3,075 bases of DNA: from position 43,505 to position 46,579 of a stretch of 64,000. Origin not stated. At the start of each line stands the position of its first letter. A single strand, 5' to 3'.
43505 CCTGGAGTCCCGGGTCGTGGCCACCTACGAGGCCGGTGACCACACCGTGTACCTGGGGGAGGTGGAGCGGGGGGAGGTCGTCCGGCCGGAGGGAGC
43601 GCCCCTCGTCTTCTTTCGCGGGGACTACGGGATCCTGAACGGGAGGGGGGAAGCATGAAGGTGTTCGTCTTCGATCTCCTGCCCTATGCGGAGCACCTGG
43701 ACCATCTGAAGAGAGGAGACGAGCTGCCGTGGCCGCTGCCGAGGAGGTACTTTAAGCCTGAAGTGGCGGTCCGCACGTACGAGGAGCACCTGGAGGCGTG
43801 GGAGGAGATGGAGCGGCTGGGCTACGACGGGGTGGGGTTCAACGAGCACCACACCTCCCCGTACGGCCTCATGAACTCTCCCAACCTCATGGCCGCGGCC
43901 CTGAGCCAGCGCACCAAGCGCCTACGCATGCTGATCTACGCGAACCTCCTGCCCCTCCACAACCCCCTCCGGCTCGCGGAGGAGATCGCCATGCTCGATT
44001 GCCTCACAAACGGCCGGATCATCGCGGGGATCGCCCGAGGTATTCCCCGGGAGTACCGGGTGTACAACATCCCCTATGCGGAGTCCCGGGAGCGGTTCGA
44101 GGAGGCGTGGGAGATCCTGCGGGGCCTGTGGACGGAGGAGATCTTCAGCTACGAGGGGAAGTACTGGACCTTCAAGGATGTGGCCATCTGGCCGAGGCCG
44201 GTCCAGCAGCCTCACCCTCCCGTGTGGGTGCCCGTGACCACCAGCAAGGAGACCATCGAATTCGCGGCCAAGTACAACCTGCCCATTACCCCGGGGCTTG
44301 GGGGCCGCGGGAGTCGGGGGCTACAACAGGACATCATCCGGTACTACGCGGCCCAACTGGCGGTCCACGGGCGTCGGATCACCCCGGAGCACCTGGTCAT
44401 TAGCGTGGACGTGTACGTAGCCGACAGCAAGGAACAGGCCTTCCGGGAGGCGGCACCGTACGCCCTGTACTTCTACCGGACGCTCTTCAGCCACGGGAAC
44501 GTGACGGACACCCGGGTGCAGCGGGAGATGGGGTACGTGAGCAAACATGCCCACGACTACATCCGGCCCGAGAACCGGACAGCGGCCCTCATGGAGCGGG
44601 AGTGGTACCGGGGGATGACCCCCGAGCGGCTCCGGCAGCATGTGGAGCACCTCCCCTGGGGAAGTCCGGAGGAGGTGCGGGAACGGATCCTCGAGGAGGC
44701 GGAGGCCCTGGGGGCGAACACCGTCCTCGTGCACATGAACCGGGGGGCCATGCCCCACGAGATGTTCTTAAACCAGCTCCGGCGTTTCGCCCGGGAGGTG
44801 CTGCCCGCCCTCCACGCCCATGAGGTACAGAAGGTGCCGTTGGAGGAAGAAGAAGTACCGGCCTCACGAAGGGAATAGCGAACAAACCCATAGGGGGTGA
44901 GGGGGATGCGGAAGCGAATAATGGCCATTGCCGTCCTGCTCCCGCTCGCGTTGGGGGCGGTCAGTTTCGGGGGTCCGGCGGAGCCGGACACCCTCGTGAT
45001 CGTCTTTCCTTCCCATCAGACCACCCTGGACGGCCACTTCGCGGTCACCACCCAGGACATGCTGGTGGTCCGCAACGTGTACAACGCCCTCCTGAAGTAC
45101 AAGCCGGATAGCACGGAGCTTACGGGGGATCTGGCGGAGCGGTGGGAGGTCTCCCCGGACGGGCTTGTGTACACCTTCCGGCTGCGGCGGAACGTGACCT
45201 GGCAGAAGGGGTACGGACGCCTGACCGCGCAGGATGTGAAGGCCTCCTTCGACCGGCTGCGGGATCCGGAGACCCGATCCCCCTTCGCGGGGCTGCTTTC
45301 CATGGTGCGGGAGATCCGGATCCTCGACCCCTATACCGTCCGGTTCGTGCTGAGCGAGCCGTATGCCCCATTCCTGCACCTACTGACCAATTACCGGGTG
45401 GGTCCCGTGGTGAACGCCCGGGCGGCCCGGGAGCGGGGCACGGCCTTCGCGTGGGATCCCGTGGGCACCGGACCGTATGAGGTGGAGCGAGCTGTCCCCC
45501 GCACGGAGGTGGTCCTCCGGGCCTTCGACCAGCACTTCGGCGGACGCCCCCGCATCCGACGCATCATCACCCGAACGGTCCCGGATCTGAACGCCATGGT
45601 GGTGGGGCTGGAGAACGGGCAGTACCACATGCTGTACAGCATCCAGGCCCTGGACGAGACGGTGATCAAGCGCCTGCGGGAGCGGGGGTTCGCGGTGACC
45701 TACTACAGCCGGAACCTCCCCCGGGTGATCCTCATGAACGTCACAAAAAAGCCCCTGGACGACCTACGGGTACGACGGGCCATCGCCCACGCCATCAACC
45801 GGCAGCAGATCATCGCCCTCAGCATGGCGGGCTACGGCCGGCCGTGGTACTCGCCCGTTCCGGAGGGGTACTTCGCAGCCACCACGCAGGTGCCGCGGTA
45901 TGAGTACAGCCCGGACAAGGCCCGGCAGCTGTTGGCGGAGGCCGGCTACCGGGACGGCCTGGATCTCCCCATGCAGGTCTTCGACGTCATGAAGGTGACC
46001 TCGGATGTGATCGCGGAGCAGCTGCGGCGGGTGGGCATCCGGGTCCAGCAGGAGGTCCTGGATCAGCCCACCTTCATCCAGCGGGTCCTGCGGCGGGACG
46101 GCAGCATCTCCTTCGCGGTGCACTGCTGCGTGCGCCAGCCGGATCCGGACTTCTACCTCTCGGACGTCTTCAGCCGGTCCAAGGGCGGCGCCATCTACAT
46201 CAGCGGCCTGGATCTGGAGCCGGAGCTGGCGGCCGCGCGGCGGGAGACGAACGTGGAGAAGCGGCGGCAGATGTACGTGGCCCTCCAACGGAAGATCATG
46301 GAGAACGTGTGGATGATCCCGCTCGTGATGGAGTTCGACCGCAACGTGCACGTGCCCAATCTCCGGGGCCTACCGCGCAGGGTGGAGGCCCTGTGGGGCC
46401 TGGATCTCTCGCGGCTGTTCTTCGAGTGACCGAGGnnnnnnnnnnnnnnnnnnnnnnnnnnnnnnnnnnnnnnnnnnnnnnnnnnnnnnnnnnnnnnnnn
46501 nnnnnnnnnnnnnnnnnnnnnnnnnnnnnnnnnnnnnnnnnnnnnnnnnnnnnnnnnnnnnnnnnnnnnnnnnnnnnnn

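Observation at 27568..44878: Candidate uncharacterised N-heterocycle/aromatic catabolic supercluster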

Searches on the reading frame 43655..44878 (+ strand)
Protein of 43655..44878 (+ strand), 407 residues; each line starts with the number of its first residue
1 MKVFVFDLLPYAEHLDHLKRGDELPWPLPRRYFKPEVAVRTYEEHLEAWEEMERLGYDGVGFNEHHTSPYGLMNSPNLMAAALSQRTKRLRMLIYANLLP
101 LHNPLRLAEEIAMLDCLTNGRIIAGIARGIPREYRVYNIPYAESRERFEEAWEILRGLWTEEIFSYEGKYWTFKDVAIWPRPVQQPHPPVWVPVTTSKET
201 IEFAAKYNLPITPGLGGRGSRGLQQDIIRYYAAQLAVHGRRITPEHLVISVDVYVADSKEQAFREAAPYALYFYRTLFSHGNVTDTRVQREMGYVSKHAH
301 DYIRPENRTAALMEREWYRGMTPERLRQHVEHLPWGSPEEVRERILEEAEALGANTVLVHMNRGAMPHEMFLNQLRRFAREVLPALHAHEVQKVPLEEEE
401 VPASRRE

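Call 7: search_protein_families(library=pfam, proteins=[window:43655-44878:+])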
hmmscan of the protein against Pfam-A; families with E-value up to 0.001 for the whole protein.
window:43655-44878:+ (407 aa): 1 family
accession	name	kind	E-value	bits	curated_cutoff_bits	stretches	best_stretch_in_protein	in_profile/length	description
PF00296.26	Bac_luciferase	-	6.2e-57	193.8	27.9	1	40-354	20-312/314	Luciferase-like monooxygenase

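Call 9: search_protein_families(library=ncbifam, proteins=[window:43655-44878:+], max_evalue=0.00001)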
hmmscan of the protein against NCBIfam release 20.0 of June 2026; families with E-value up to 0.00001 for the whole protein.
window:43655-44878:+ (407 aa): 22 families
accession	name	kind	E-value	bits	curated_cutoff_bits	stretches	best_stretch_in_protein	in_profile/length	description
TIGR03858.1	LLM_2I7G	subfamily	1.3e-29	103.2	462.25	2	43-268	26-250/337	Atu2307/SP_0267 family LLM class monooxygenase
TIGR03619.1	F420_Rv2161c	subfamily_domain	3.1e-29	102.3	166.9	1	52-206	7-175/247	TIGR03619 family F420-dependent LLM class oxidoreductase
TIGR04020.1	seco_metab_LLM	subfamily_domain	8.3e-28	97.5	244.45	1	41-273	17-250/341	MupA/Atu3671 family FMN-dependent luciferase-like monooxygenase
TIGR04036.1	LLM_CE1758_fam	subfamily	1e-25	90.3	479.1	1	50-269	35-255/355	CE1758 family FMN-dependent luciferase-like monooxygenase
TIGR03560.1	F420_Rv1855c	subfamily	1.4e-25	90.4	231.4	1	40-208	10-188/227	TIGR03560 family F420-dependent LLM class oxidoreductase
NF052254.1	luciferase_Alph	exception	3.7e-24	85.6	600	1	51-387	30-351/354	luciferase subunit alpha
TIGR03558.1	oxido_grp_1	subfamily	1.5e-22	80.3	166.95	1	42-303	19-272/325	MsnO8 family LLM class oxidoreductase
TIGR03571.1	lucif_BA3436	subfamily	2.3e-19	69.8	303.9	1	40-191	28-186/304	TIGR03571 family LLM class oxidoreductase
TIGR04021.1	LLM_DMSO2_sfnG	equivalog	1.3e-17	64.3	382.95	1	78-193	65-183/350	dimethylsulfone monooxygenase SfnG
NF052255.1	luciferase_Beta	exception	1.8e-17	63.4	500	1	52-212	33-193/325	luciferase subunit beta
TIGR04027.1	LLM_KPN_01858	hypoth_equivalog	7.2e-17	61.3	412.9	1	38-165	15-144/326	putative FMN-dependent luciferase-like monooxygenase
TIGR03854.1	F420_MSMEG_3544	hypoth_equivalog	1.1e-15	57.7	295.6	1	50-262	20-225/290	TIGR03854 family LLM class F420-dependent oxidoreductase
TIGR03621.1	F420_MSMEG_2516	subfamily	4.4e-15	55.6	213.15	1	46-192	17-155/295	TIGR03621 family F420-dependent LLM class oxidoreductase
NF001939.1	PRK00719.1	subfamily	2.2e-14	53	510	1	53-268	37-242/373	alkanesulfonate monooxygenase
TIGR03565.1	alk_sulf_monoox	equivalog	3.3e-14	52.7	518.2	1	52-269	36-243/346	FMNH2-dependent alkanesulfonate monooxygenase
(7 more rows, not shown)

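Call 27: search_solved_structures(query=window:43655-44878:+, max_evalue=0.00001)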
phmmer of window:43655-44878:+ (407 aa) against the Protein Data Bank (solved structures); distinct sequences matched with E-value up to 0.00001: 23.
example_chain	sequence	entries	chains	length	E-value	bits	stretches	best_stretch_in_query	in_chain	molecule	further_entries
7bip_A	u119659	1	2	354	2e-31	112.8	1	39-388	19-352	Luciferase-like monooxygenase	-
8cbb_A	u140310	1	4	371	3.6e-29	105.4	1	35-384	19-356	Alkanal monooxygenase alpha chain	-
2i7g_A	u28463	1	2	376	7.5e-22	81.3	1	35-263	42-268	Monooxygenase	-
6ket_A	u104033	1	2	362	4.9e-19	72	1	53-272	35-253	PuwE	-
1brl_A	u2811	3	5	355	1.4e-18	70.5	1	48-386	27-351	BACTERIAL LUCIFERASE | Alkanal monooxygenase alpha chain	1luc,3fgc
1brl_B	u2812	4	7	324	2.2e-16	63.3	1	41-280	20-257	BACTERIAL LUCIFERASE | BETA2 LUCIFERASE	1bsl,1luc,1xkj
3fgc_B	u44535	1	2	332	2.3e-16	63.2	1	41-280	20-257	Alkanal monooxygenase beta chain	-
6fri_A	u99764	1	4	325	2.3e-14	56.6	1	61-213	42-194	Alkanal monooxygenase beta chain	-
3rao_A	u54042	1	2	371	3.3e-12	49.5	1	41-186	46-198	Putative Luciferase-like Monooxygenase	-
8k74_A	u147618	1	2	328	1e-11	47.9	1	45-168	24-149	Alkanal monooxygenase alpha chain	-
8t0u_A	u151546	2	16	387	2e-10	43.6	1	80-206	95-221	FMNH(2)-dependent dimethylsulfone monooxygenase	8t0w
4uwm_A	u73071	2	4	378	7.5e-09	38.5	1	32-172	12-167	3,6-DIKETOCAMPHANE 1,6 MONOOXYGENASE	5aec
1m41_A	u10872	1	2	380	1.8e-08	37.2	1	52-266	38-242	FMNH2-dependent alkanesulfonate monooxygenase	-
1nqk_A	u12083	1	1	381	1.8e-08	37.2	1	52-266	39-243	Alkanesulfonate monooxygenase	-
7jv3_A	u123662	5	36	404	9.9e-08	34.8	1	77-264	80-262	Alkanesulfonate monooxygenase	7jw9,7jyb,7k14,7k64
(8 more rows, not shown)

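Call 42: search_dna_similar(query=window:43655-44878:+, collection=plasmids, mode=protein, max_rows=25)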
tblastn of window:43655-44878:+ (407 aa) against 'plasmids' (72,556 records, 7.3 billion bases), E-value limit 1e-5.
Records with a match: 482; places in all: 580; records where one place covers at least 80% of the query: 24.
Best place of each record, by identity: <60% 482.
By first word of the organism name: Ralstonia 131; Rhizobium 96; Sinorhizobium 60; Streptomyces 42; Rhodococcus 30; Bradyrhizobium 12; Haladaptatus 10; Mesorhizobium 8; Haloferax 7; Neorhizobium 6; and 47 more.
By predicted mobility (MOB-suite, as given by PLSDB): non-mobilizable 180; conjugative 163; mobilizable 139.
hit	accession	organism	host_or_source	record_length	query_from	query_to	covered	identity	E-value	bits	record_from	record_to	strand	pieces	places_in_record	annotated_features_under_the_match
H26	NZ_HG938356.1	Neorhizobium galegae bv. officinalis bv. officinalis str. ...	Galega officinalis root nodule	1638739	1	386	95%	31.2%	3e-28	124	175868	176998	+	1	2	record has no annotation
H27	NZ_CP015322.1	Mesorhizobium amorphae CCNWGS0123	Robinia pseudoacacia,cell culture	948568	2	386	95%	31.2%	2e-31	134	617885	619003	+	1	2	LLM class flavin-dependent oxidoreductase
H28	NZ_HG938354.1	Neorhizobium galegae bv. orientalis str. HAMBI 540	Galega orientalis root nodule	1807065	1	386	95%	30.9%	8e-28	123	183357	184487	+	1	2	record has no annotation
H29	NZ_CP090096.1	Neorhizobium galegae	Galega,Cell culture,Plant nodule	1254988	1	386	95%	30.9%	1e-27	122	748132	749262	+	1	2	record has no annotation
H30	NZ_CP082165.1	Bradyrhizobium sp. 186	Acmispon strigosus,cell culture,root ...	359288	2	384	94%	29.1%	3e-28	124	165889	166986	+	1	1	LLM class flavin-dependent oxidoreductase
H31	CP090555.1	Neorhizobium galegae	Galega,Cell culture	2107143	50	386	83%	32.1%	9e-22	105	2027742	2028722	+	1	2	LLM class flavin-dependent oxidoreductase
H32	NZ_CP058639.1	Rhodococcus sp. ZPP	cell culture,soil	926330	40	384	85%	31.1%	2e-21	104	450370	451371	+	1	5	none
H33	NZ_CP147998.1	Neorhizobium sp. EC2-8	-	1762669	1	278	68%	38.2%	2e-35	145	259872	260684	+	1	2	record has no annotation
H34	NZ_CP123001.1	Neorhizobium petrolearium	single cell,petroleum contaminated soil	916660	1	278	68%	37.1%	3e-35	145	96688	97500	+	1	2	LLM class flavin-dependent oxidoreductase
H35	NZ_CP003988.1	Streptomyces sp. 769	soil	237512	38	388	86%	28.4%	2e-12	77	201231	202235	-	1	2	LLM class flavin-dependent oxidoreductase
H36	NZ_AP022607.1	Mycobacterium branderi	-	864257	51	388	83%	29.4%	5e-16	88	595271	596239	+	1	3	LLM class flavin-dependent oxidoreductase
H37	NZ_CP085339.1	Haladaptatus halobius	cell culture,saline soil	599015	1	277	68%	35.8%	4e-32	136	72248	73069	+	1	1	LLM class flavin-dependent oxidoreductase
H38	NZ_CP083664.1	Haloprofundus salinisoli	cell culture,saline soil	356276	18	384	90%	26.4%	1e-11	74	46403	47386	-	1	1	LLM class flavin-dependent oxidoreductase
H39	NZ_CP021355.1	Rhodococcus oxybenzonivorans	river sediment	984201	41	390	86%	27.6%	4e-14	82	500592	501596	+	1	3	LLM class flavin-dependent oxidoreductase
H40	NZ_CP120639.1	Rhizobium sp. 32-5/1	Vicia cracca,cell cilture,root nodule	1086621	31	388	88%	26.5%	5e-12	76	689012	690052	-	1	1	record has no annotation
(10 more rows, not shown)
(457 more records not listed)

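Call 69: find_homologous_proteins(query=window:43655-44878:+, max_evalue=1e-30)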
Query window:43655-44878:+ (407 aa): 4091 proteins with E <= 1e-30 among 8000 candidates; the best 120 are listed.
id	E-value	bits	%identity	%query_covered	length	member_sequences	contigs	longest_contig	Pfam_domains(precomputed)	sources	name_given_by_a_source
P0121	3.2e-258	875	92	100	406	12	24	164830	PF00296.27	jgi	jgi:alkanesulfonate monooxygenase SsuD/methylene tetrahydromethanopterin reductase-like flavin-depen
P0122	4.0e-215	733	76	99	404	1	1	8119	PF00296.27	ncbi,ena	ncbi:MAG TPA: LLM class flavin-dependent oxidoreductase [Chloroflexota bacterium]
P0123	1.2e-201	688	72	97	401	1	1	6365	PF00296.27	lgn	-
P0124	6.8e-196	669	71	98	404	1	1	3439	PF00296.27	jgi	jgi:alkanesulfonate monooxygenase SsuD/methylene tetrahydromethanopterin reductase-like flavin-depen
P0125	2.7e-195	668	71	97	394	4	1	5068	PF00296.27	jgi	-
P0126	8.4e-195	666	71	97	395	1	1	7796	PF00296.27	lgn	-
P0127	9.6e-195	666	69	98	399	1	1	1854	PF00296.27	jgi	-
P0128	2.8e-194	664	70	99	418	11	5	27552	PF00296.27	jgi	jgi:alkanesulfonate monooxygenase SsuD/methylene tetrahydromethanopterin reductase-like flavin-depen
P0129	3.0e-194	664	71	97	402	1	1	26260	PF00296.27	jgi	jgi:alkanesulfonate monooxygenase SsuD/methylene tetrahydromethanopterin reductase-like flavin-depen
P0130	3.5e-194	664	70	98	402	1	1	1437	PF00296.27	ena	-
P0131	6.0e-194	663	70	99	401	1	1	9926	PF00296.27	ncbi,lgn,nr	ncbi:MAG: LLM class flavin-dependent oxidoreductase [Alicyclobacillaceae bacterium]|nr:LLM class fla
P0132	3.8e-193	660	72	96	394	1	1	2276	PF00296.27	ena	-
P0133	5.3e-193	660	69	98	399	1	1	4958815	PF00296.27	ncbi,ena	-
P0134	7.6e-193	659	70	98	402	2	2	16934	PF00296.27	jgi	jgi:alkanesulfonate monooxygenase SsuD/methylene tetrahydromethanopterin reductase-like flavin-depen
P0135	9.2e-193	659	71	98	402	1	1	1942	PF00296.27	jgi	jgi:alkanesulfonate monooxygenase SsuD/methylene tetrahydromethanopterin reductase-like flavin-depen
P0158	6.1e-190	650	69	99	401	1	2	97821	PF00296.27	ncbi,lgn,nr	ncbi:MAG: LLM class flavin-dependent oxidoreductase [Firmicutes bacterium]|nr:LLM class flavin-depen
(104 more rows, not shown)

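Call 70: find_encoding_contigs(protein=P0133, flank=8000, max_places=1)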
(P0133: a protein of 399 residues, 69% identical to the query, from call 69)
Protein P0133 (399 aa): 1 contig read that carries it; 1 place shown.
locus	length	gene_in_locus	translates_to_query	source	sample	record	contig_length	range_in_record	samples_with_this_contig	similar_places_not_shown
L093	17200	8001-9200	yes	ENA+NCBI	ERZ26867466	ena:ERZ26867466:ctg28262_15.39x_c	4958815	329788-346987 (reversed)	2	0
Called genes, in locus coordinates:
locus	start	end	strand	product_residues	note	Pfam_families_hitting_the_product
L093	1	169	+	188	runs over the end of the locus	PF11659:DUF3261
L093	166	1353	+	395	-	PF00109:ketoacyl-synt, PF02801:Ketoacyl-synt_C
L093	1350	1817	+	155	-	PF22817:ApeP-like, PF07977:FabA (faint)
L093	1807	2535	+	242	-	PF00106:adh_short, PF08659:KR, PF13561:adh_short_C2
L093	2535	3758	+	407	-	PF00109:ketoacyl-synt, PF00108:Thiolase_N (weak), PF02801:Ketoacyl-synt_C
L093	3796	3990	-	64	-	-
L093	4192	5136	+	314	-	PF12760:Zn_ribbon_IS1595, PF12762:DDE_Tnp_IS1595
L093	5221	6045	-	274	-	PF12686:DUF3800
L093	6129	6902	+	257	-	PF00392:GntR, PF07729:FCD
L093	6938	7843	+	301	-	PF09084:NMT1 (faint)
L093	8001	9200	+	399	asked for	PF00296:Bac_luciferase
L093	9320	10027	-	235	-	PF00857:Isochorismatase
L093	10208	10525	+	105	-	-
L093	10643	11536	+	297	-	PF13593:SBF_like, PF01758:SBF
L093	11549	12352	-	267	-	-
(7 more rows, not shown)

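Call 71: find_encoding_contigs(protein=P0158, flank=8000, max_places=1)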
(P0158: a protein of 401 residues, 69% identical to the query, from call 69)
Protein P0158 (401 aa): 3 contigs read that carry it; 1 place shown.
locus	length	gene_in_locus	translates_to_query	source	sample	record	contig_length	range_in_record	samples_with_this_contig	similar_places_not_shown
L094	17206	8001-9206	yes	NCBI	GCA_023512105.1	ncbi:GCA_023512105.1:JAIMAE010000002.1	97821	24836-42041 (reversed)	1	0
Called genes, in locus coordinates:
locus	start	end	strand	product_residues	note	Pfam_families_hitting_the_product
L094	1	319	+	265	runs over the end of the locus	PF02634:FdhD-NarQ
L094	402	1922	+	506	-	PF00015:MCPsignal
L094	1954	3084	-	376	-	PF01209:Ubie_methyltran, PF01135:PCMT, PF13489:Methyltransf_23, PF13847:Methyltransf_31, PF08241:Methyltransf_11, PF08242:Methyltransf_12, PF13649:Methyltransf_25, PF00582:Usp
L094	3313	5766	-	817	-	PF00795:CN_hydrolase, PF13088:BNR_2 (weak)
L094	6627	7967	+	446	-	PF07690:MFS_1, PF00083:Sugar_tr, PF07690:MFS_1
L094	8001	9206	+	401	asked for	PF00296:Bac_luciferase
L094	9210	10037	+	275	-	PF00106:adh_short, PF13561:adh_short_C2, PF23441:SDR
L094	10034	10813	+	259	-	PF00106:adh_short, PF23441:SDR (faint), PF01370:Epimerase (weak), PF13561:adh_short_C2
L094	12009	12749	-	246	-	PF00561:Abhydrolase_1, PF12697:Abhydrolase_6, PF06821:Ser_hydrolase (faint), PF12146:Hydrolase_4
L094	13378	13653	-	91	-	PF14384:BrnA_antitoxin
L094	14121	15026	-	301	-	-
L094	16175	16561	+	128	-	-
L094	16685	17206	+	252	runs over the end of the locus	PF00881:Nitroreductase, PF14512:TM1586_NiRdase (faint)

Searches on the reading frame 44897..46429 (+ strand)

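Call 7: search_protein_families(library=pfam, proteins=[window:44897-46429:+])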
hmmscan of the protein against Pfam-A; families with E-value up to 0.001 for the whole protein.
window:44897-46429:+ (510 aa): 1 family
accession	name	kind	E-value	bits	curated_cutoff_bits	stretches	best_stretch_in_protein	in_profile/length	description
PF00496.27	SBP_bac_5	-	5.1e-78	263.2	32.4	1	74-429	1-365/368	Bacterial extracellular solute-binding proteins, family 5 Middle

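Call 9: search_protein_families(library=ncbifam, proteins=[window:44897-46429:+], max_evalue=0.00001)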
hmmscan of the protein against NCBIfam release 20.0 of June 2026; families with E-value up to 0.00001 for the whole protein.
window:44897-46429:+ (510 aa): 11 families
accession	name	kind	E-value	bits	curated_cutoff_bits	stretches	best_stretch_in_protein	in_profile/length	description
NF011942.0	PRK15413.1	equivalog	9.4e-52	176.3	594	1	24-491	22-495/512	glutathione ABC transporter substrate-binding protein GsiB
TIGR02294.1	nickel_nikA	equivalog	2.9e-45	154.7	393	1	30-477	5-471/501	nickel ABC transporter substrate-binding protein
NF043070.1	DppA_dipep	equivalog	1.4e-42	145.9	1005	1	50-465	50-492/535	dipeptide ABC transporter periplasmic-binding protein DppA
NF045467.1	Opp4A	equivalog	1.3e-35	122.7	650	1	41-353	46-382/556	oligopeptide ABC transporter substrate-binding protein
NF045468.1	Opp5A_nikA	equivalog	6.6e-32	110.6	600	1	31-353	18-320/488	nickel ABC transporter substrate-binding protein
NF047575.1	opine_bind_CntA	exception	2.7e-31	108.7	800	1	60-354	64-363/535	staphylopine-dependent metal ABC transporter substrate-binding lipoprotein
TIGR04028.1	SBP_KPN_01854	hypoth_equivalog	6.4e-30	104.2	468.5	1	57-481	26-482/509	TIGR04028 family ABC transporter substrate-binding protein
NF011689.0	PRK15109.1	equivalog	1.9e-27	96.2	560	1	59-399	63-427/547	ABC transporter substrate-binding protein SapA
NF011684.0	PRK15104.1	equivalog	7.2e-22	77.8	947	1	28-477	36-509/543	oligopeptide ABC transporter substrate-binding protein OppA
NF010149.0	PRK13626.1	equivalog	5e-16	58.5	476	1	49-273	138-344/552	HTH-type transcriptional regulator SgrR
NF007287.0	PRK09755.1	equivalog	4.3e-13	48.9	1098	1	51-135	53-135/535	ABC transporter substrate-binding protein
